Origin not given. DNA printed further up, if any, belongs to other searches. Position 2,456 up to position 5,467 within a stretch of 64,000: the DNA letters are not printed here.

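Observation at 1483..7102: Tightly coupled four-gene operon: creatininase-family amidohydrolase, Gfo/Idh/MocA oxidoreductase, fused DPD-like flavo-FeS reductase, Ldh_2 dehydrogenase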

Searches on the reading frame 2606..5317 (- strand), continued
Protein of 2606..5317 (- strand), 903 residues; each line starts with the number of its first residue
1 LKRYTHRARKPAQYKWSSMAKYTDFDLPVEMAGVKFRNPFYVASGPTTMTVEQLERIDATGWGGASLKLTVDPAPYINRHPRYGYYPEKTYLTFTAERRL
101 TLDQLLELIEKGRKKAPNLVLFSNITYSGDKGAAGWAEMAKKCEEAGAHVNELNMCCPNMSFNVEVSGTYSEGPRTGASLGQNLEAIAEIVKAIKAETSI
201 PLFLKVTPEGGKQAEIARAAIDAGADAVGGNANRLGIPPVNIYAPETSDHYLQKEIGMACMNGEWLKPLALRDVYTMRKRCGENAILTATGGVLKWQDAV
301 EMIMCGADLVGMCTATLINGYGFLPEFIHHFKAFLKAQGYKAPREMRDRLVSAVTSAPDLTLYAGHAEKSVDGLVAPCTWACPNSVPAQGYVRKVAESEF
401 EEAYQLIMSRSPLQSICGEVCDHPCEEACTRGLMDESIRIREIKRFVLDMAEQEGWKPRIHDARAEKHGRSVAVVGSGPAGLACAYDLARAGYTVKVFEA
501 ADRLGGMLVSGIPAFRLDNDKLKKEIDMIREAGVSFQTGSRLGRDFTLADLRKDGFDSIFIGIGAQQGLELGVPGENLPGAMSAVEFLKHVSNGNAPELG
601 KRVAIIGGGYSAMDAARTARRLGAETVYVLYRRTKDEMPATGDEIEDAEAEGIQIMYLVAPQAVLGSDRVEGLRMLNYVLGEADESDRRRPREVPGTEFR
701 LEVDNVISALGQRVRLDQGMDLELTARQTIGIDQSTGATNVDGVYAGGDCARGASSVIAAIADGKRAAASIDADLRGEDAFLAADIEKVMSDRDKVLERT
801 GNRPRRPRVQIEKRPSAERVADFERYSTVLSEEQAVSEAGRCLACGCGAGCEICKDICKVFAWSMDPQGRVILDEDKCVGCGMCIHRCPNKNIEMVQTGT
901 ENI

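Call 23: search_protein_families(library=pfam, proteins=[L073:7425-8948:+, L066:13732-15102:+, L066:15106-16392:+, L072:16961-17929:+, L072:18062-18814:+, L022:8309-9613:-, L021:17556-18713:+, L021:12936-15338:+, L080:13710-14624:+, L080:17542-18738:+], max_evalue=0.0001)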
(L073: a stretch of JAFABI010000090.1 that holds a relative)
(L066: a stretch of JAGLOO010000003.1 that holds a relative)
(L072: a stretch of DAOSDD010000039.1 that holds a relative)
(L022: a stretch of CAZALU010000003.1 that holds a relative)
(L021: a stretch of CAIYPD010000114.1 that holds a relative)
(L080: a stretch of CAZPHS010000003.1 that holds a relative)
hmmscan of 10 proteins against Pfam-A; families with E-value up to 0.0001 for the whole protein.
L073:7425-8948:+ (507 aa): 2 families
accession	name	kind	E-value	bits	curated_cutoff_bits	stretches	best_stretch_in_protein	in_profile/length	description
PF00370.27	FGGY_N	-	6.7e-53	180.2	28.8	1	13-257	3-245/245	FGGY family of carbohydrate kinases, N-terminal domain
PF02782.22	FGGY_C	-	8e-35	120.9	27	1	267-461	2-196/198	FGGY family of carbohydrate kinases, C-terminal domain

L066:13732-15102:+ (456 aa): 1 family
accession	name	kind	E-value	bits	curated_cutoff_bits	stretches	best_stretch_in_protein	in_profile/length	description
PF00202.27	Aminotran_3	-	2.4e-87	293.7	30.5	1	49-449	9-402/403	Aminotransferase class-III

L066:15106-16392:+ (428 aa): 2 families
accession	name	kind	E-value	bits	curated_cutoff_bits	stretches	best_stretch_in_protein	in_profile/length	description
PF01408.29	GFO_IDH_MocA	-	1.4e-12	48.8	24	1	13-155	3-120/120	Oxidoreductase family, NAD-binding Rossmann fold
PF22725.1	GFO_IDH_MocA_C3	-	1.2e-05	25.7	27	1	179-264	12-101/124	GFO/IDH/MocA C-terminal domain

L072:16961-17929:+ (322 aa): 5 families
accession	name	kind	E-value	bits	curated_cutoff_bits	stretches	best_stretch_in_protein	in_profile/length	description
PF12833.13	HTH_18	-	1.1e-19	70.9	33.6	1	237-315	2-79/80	Helix-turn-helix domain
PF00165.29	HTH_AraC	-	3.5e-19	68.9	26.6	2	280-315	8-42/42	Bacterial regulatory helix-turn-helix proteins, AraC family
PF02311.25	AraC_binding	-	4.4e-11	43.1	21.1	1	43-101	18-76/135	AraC-like ligand binding domain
PF07883.17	Cupin_2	-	5e-09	36.2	27.2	1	41-97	11-67/70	Cupin domain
PF00190.28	Cupin_1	-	1.8e-05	24.8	22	1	44-100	49-114/151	Cupin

L072:18062-18814:+ (250 aa): 2 families
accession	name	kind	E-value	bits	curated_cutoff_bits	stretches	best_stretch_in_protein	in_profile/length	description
PF03009.23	GDPD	-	7.5e-54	183.8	23.6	1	15-240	1-243/244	Glycerophosphoryl diester phosphodiesterase family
PF13653.12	GDPD_2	-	4.2e-05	24.3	27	0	215-240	5-30/30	Glycerophosphoryl diester phosphodiesterase family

L022:8309-9613:- (434 aa): 4 families
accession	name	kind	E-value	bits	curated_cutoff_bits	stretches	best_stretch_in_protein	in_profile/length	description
PF18014.7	Acetyltransf_18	-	1.1e-10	41.8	22.7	1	238-326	1-85/124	Acetyltransferase (GNAT) domain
PF00583.31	Acetyltransf_1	-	3.8e-10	40.5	20.7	1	101-180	14-92/116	Acetyltransferase (GNAT) family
PF13673.13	Acetyltransf_10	-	3.2e-07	30.8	23.6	1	139-203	44-109/128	Acetyltransferase (GNAT) domain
PF13508.13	Acetyltransf_7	-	5.8e-07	30.2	27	1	136-180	16-61/84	Acetyltransferase (GNAT) domain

L021:17556-18713:+ (385 aa): 4 families
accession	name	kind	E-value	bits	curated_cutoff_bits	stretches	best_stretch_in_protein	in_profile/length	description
PF08240.17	ADH_N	-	1.3e-28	99.7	23.5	1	68-177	2-104/104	Alcohol dehydrogenase GroES-like domain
PF00107.32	ADH_zinc_N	-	3.1e-26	92.3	31.8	1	216-347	1-128/129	Zinc-binding dehydrogenase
PF16912.11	Glu_dehyd_C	-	6.4e-15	55.6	34.9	1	206-383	31-209/211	Glucose dehydrogenase C-terminus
PF13602.12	ADH_zinc_N_2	-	1.2e-08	36.4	27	1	251-382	1-133/134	Zinc-binding dehydrogenase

L021:12936-15338:+ (800 aa): 3 families
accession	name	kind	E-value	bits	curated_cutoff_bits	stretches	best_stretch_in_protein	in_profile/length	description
PF02867.20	Ribonuc_red_lgC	-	2.4e-137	459.2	23.9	1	118-586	1-523/523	Ribonucleotide reductase, barrel domain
PF12637.14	TSCPD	-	2.1e-23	82.8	22.8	1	637-729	5-87/88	TSCPD domain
PF00317.26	Ribonuc_red_lgN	-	7.3e-23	80.9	28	1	32-114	2-76/77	Ribonucleotide reductase, all-alpha domain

L080:13710-14624:+ (304 aa): 1 family
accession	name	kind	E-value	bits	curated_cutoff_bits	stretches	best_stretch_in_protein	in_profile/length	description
PF03547.23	Mem_trans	-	1.5e-27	96.6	25.7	1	7-294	6-338/343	Membrane transport protein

L080:17542-18738:+ (398 aa): 1 family
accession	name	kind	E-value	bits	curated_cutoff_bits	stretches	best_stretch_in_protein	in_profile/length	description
PF07690.21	MFS_1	-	1.6e-25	90.2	33.4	2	12-287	3-282/347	Major Facilitator Superfamily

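Call 24: search_protein_families(library=pfam, proteins=[L080:542-1369:+, L080:1379-2344:+, L080:2253-3458:+, L080:3543-6035:+, L080:6070-6600:+, L057:13626-14780:-, L007:13769-15109:-, L004:7991-8779:+, L008:13954-14799:+, L008:15689-16456:+], max_evalue=0.0001)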
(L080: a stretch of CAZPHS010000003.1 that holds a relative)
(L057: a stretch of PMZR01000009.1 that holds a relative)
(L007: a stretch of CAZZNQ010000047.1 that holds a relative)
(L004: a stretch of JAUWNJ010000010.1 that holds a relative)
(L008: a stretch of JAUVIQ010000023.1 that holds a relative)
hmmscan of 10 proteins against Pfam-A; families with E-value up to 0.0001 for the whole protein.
L080:542-1369:+ (275 aa): 1 family
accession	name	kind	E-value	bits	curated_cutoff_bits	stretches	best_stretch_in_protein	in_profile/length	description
PF00795.27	CN_hydrolase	-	2e-51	175.3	23.2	1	4-255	1-255/256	Carbon-nitrogen hydrolase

L080:1379-2344:+ (321 aa): 1 family
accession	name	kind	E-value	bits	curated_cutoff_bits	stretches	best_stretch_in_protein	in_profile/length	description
PF02653.21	BPD_transp_2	-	3.4e-34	118.7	26.8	1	44-308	5-268/269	Branched-chain amino acid transport system / permease component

L080:2253-3458:+ (401 aa): 1 family
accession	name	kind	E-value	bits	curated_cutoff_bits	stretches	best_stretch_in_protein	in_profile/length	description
PF13407.12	Peripla_BP_4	-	2.6e-35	122.7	35.1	1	96-353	1-258/258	Periplasmic binding protein domain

L080:3543-6035:+ (830 aa): 3 families
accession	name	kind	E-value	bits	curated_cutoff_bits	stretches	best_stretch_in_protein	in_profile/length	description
PF00005.33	ABC_tran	-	5.3e-56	189.5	25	2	24-174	1-137/137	ABC transporter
PF02653.21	BPD_transp_2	-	6.4e-33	114.5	26.8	1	552-814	3-268/269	Branched-chain amino acid transport system / permease component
PF13304.12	AAA_21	-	6.1e-11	43.4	27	0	36-62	1-29/304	AAA domain, putative AbiEii toxin, Type IV TA system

L080:6070-6600:+ (176 aa): 1 family
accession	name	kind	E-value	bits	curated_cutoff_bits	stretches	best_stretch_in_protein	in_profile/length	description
PF04463.17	2-thiour_desulf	-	1.9e-07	31.6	34.7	1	11-145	1-133/141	2-thiouracil desulfurase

L057:13626-14780:- (384 aa): 0 families

L007:13769-15109:- (446 aa): 0 families

L004:7991-8779:+ (262 aa): 1 family
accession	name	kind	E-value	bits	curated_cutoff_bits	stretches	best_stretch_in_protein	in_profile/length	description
PF01261.30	AP_endonuc_2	-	2.6e-18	67.1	31.1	1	27-252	3-243/249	Xylose isomerase-like TIM barrel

L008:13954-14799:+ (281 aa): 2 families
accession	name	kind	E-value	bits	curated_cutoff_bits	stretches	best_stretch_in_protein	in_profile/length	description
PF07722.19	Peptidase_C26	-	1.6e-58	198.5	20.5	1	50-259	1-219/219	Peptidase C26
PF00117.34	GATase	-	2.1e-14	54.1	22.8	1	104-275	42-188/190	Glutamine amidotransferase class-I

L008:15689-16456:+ (255 aa): 0 families

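Call 33: find_encoding_contigs(protein=P0002, flank=8000, max_places=2)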
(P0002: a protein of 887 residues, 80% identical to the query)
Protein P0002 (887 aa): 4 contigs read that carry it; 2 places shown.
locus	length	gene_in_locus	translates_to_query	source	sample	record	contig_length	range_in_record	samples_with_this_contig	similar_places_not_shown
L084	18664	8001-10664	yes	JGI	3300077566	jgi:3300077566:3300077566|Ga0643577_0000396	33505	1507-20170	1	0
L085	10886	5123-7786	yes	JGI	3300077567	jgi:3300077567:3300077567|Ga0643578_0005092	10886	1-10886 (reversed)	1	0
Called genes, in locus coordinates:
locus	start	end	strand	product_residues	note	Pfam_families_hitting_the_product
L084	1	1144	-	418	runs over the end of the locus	-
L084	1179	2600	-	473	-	PF02321:OEP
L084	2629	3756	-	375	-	PF01208:URO-D (weak)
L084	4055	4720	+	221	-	-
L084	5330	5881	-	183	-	PF14907:NTP_transf_5 (weak), PF19502:DUF6036 (faint), PF08843:AbiEii (weak)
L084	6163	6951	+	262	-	PF02633:Creatininase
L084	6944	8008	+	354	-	PF01408:GFO_IDH_MocA, PF22725:GFO_IDH_MocA_C3, PF02894:GFO_IDH_MocA_C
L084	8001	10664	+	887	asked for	PF01180:DHO_dh, PF14691:Fer4_20, PF00890:FAD_binding_2 (weak), PF01266:DAO, PF01593:Amino_oxidase (weak), PF07992:Pyr_redox_2, PF12831:FAD_oxidored, PF13450:NAD_binding_8, +6 more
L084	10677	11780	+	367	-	PF02615:Ldh_2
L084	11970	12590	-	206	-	PF01625:PMSR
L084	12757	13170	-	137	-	PF02566:OsmC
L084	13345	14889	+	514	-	PF25145:NfeD1b_N, PF01972:SDH_protease (weak), PF00574:CLP_protease (weak), PF24961:NfeD_membrane, PF01957:NfeD (weak)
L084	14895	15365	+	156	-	PF01957:NfeD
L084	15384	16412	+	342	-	PF12127:FloA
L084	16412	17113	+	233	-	-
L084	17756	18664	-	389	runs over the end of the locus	-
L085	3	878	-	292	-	?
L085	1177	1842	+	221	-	-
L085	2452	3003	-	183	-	PF14907:NTP_transf_5 (weak), PF19502:DUF6036 (faint), PF08843:AbiEii (weak)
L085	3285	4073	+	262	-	PF02633:Creatininase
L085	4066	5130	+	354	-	PF01408:GFO_IDH_MocA, PF22725:GFO_IDH_MocA_C3, PF02894:GFO_IDH_MocA_C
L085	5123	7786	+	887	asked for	PF01180:DHO_dh, PF14691:Fer4_20, PF00890:FAD_binding_2 (weak), PF01266:DAO, PF01593:Amino_oxidase (weak), PF07992:Pyr_redox_2, PF12831:FAD_oxidored, PF13450:NAD_binding_8, +6 more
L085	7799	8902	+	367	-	PF02615:Ldh_2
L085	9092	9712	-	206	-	PF01625:PMSR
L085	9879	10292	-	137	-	PF02566:OsmC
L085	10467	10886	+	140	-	?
